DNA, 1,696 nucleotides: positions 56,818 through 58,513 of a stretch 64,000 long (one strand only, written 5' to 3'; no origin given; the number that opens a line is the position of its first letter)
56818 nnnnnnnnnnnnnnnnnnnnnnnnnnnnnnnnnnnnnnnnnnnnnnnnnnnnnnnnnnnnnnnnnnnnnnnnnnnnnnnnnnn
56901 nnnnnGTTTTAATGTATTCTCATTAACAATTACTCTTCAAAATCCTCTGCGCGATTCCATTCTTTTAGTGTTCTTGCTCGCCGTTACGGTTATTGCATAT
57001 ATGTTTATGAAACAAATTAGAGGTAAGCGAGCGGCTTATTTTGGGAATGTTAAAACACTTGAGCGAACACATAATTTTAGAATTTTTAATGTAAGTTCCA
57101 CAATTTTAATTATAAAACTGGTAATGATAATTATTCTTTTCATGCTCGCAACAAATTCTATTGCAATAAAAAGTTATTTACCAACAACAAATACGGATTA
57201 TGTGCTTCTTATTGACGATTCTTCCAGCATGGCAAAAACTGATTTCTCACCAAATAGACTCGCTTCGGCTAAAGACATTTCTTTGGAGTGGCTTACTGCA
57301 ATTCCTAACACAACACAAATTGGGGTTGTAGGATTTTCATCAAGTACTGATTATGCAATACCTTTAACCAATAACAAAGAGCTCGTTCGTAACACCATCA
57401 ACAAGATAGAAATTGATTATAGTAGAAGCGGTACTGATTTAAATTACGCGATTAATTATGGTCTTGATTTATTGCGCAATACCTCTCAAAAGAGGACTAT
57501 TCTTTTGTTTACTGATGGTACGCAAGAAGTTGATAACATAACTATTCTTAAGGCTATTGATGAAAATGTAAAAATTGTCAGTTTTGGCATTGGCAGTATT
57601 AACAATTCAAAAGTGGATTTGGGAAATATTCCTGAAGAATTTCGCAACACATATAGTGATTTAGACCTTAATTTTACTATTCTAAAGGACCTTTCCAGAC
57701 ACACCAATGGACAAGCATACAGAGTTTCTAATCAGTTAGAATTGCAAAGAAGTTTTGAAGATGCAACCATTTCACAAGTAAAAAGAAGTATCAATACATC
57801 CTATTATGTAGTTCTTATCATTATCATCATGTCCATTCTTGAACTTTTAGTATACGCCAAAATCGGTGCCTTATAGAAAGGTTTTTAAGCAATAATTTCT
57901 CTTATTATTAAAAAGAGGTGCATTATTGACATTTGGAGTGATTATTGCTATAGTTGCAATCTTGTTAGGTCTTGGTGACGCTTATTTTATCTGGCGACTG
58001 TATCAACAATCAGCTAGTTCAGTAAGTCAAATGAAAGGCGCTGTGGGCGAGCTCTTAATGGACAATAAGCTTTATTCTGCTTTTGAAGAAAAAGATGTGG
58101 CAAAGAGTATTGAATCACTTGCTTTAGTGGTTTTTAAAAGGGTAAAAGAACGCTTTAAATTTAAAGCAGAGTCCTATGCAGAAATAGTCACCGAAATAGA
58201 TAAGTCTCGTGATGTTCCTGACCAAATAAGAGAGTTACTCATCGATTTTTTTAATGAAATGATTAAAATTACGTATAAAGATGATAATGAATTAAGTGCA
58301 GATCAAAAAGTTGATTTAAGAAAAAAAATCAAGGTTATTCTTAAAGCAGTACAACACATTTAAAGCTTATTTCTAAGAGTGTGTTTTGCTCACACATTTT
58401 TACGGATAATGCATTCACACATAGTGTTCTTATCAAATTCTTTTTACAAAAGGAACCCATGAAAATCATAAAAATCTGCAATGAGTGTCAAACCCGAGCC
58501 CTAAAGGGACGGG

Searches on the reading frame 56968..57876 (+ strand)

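Call 11: search_protein_families(library=pfam, proteins=[window:56968-57876:+], max_evalue=0.05)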
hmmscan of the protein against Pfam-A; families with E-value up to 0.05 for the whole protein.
window:56968-57876:+ (302 aa): 5 families
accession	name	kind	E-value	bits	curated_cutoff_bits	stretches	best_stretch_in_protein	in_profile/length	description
PF13519.12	VWA_2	-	8.9e-19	68.5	27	1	79-184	2-106/107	von Willebrand factor type A domain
PF00092.34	VWA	-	1e-15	58.8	23.8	1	79-223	3-155/174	von Willebrand factor type A domain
PF01882.25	DUF58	-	5.8e-05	22.8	23.4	1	63-208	23-168/216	Protein of unknown function DUF58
PF13768.12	VWA_3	-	0.003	18.1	27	1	109-213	28-138/155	von Willebrand factor type A domain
PF05762.20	VWA_CoxE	-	0.021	14.7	26.4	0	75-198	56-173/222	VWA domain containing CoxE-like protein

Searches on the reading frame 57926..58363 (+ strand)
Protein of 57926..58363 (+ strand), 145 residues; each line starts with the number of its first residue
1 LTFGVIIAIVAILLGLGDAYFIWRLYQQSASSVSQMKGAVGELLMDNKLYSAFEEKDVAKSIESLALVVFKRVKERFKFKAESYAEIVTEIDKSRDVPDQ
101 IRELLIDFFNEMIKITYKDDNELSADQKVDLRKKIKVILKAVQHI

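Call 11: search_protein_families(library=pfam, proteins=[window:57926-58363:+], max_evalue=0.05)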
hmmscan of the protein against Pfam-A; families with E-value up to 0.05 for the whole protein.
window:57926-58363:+ (145 aa): 2 families
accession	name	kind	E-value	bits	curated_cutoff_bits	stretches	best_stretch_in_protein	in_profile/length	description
PF08974.15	DUF1877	-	0.017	15.7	22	1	46-114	80-148/163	Domain of unknown function (DUF1877)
PF07697.16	7TMR-HDED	-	0.018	15.5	27.6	1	29-140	73-194/224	7TM-HD extracellular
